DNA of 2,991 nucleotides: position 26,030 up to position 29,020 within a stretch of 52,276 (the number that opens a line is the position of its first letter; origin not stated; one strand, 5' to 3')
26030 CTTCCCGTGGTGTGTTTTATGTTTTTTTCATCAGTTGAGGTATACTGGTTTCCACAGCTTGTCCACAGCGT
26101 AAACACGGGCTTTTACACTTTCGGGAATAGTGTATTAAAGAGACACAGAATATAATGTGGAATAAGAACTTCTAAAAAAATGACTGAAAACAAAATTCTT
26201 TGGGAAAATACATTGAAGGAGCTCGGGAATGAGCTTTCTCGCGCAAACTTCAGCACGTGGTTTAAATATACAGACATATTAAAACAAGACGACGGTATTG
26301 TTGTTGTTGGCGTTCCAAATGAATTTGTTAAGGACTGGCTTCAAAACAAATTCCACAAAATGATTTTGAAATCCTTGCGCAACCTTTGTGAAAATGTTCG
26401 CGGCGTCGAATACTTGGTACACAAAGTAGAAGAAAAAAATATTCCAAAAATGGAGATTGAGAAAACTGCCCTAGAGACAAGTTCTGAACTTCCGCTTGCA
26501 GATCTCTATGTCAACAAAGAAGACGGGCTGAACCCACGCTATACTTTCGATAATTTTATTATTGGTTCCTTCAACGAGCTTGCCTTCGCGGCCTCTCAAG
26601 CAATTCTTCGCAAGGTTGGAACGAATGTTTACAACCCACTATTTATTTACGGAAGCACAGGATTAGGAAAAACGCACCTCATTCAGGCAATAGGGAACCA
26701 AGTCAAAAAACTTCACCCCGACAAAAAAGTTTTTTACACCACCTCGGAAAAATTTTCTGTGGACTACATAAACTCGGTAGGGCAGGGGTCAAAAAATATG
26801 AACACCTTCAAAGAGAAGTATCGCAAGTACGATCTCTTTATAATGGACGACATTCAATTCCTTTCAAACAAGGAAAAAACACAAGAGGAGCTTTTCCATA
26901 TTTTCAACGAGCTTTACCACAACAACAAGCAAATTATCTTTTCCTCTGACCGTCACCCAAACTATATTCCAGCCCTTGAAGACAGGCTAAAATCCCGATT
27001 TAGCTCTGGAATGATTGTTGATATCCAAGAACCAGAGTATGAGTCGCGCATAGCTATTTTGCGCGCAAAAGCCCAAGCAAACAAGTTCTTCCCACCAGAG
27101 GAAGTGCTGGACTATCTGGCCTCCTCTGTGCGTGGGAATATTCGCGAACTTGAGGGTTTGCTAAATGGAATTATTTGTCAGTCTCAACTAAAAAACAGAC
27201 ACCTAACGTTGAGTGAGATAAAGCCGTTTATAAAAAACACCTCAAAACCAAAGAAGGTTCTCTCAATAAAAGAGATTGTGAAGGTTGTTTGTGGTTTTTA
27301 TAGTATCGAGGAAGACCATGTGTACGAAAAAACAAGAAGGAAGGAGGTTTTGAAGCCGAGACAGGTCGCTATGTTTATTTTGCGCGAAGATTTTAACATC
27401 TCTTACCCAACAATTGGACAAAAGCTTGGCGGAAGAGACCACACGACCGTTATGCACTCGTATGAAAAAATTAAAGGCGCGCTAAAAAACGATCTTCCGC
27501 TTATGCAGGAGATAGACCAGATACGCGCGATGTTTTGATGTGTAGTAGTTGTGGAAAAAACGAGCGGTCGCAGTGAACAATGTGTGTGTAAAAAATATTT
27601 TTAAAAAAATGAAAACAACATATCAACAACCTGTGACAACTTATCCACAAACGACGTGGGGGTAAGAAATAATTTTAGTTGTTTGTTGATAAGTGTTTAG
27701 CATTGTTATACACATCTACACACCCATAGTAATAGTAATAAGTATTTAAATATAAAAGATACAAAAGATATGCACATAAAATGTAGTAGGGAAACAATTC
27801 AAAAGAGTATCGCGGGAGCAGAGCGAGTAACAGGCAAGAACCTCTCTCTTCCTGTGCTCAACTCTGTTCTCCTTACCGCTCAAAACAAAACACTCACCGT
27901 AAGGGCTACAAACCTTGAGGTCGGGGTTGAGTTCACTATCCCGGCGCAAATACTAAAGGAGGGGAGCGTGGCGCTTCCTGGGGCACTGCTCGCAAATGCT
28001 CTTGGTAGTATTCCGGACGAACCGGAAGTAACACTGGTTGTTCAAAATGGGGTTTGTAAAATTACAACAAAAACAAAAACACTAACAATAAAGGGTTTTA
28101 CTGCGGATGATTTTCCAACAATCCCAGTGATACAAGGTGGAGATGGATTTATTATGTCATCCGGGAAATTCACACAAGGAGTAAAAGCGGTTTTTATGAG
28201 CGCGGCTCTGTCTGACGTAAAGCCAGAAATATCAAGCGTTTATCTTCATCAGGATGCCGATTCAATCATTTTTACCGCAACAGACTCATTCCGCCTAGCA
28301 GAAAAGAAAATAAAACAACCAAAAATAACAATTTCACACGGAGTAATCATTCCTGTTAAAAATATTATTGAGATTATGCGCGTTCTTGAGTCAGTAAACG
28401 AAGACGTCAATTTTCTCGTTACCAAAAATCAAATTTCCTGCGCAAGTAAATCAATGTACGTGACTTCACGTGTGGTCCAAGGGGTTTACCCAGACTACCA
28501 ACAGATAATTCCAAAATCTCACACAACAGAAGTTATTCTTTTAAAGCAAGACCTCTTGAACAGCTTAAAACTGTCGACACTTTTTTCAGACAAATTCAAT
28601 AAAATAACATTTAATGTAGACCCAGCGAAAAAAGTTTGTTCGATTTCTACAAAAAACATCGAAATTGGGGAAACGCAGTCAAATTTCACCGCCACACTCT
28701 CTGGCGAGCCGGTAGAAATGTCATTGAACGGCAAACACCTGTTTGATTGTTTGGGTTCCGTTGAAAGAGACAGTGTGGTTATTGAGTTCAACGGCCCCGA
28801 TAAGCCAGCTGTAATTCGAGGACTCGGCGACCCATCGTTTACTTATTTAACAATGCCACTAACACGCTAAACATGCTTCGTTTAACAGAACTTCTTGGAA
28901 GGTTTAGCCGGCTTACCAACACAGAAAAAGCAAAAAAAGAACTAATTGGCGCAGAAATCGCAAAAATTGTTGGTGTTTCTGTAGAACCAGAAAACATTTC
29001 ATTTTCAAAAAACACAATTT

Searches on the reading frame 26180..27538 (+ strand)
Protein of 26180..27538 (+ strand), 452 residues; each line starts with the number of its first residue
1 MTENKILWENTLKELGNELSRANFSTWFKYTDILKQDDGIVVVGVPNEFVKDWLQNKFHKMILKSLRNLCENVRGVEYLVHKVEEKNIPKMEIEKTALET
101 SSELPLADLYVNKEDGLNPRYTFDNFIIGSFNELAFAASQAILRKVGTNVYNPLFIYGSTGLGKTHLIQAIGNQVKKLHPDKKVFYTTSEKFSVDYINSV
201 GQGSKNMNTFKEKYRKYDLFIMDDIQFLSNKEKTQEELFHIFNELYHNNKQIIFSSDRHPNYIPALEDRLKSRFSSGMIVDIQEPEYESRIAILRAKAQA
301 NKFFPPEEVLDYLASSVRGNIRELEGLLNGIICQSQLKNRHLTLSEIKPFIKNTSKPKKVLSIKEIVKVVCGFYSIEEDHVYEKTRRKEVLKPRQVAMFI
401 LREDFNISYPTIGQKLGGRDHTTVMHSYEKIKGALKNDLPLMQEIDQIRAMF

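Call 10: search_protein_families(library=pfam, proteins=[window:26180-27538:+])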
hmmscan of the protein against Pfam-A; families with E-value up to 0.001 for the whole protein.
window:26180-27538:+ (452 aa): 9 families
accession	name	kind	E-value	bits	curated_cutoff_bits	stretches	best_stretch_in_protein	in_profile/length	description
PF00308.24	Bac_DnaA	-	5.6e-64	215.6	23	1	117-281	1-162/162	Bacterial DnaA ATPAse domain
PF08299.17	Bac_DnaA_C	-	4.7e-24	84.6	31.5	1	363-431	1-69/69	Bacterial dnaA protein helix-turn-helix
PF11638.13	DnaA_N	-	5.3e-15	55.3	24.6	1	7-67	3-64/65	DnaA N-terminal domain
PF01695.23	IstB_IS21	-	6.5e-09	36.1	24.1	1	154-256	95-193/238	IstB-like ATP binding protein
PF01637.24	ATPase_2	-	4.5e-07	30.3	33.2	1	141-253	10-113/225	ATPase domain predominantly from Archaea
PF00004.35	AAA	-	8e-07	30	21.2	1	155-274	2-127/131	ATPase family associated with various cellular activities (AAA)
PF13401.12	AAA_22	-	0.00012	22.8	27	0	154-244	8-110/130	AAA domain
PF13173.12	AAA_14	-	0.00039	20.9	27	1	152-240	3-86/129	AAA domain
PF22688.2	Hda_lid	-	0.00081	19.8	27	0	288-353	2-63/65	Hda, lid domain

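Call 47: find_encoding_contigs(protein=window:26180-27538:+, flank=2000, max_places=4)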
Protein window:26180-27538:+ (452 aa): 1 contig read that carries it; 1 place shown.
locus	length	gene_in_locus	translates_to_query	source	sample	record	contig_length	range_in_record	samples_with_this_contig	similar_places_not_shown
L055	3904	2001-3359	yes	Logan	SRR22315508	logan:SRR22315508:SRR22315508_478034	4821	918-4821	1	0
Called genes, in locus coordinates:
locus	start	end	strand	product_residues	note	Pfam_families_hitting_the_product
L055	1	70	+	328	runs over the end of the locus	?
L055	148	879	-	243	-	PF02096:60KD_IMP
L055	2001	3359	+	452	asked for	PF11638:DnaA_N, PF00308:Bac_DnaA, PF01637:ATPase_2 (weak), PF00004:AAA (weak), PF01695:IstB_IS21, PF08299:Bac_DnaA_C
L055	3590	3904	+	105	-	?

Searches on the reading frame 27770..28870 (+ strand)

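Call 10: search_protein_families(library=pfam, proteins=[window:27770-28870:+])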
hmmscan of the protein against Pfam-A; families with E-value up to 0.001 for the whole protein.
window:27770-28870:+ (366 aa): 3 families
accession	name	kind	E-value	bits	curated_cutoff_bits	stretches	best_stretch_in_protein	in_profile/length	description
PF00712.24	DNA_pol3_beta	-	1.6e-25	90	24.4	1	1-119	1-120/120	DNA polymerase III beta subunit, N-terminal domain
PF02767.21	DNA_pol3_beta_2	-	1.1e-22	80.9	27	1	132-242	5-116/116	DNA polymerase III beta subunit, central domain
PF02768.20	DNA_pol3_beta_3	-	1.1e-18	67.6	27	1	245-364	2-120/121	DNA polymerase III beta subunit, C-terminal domain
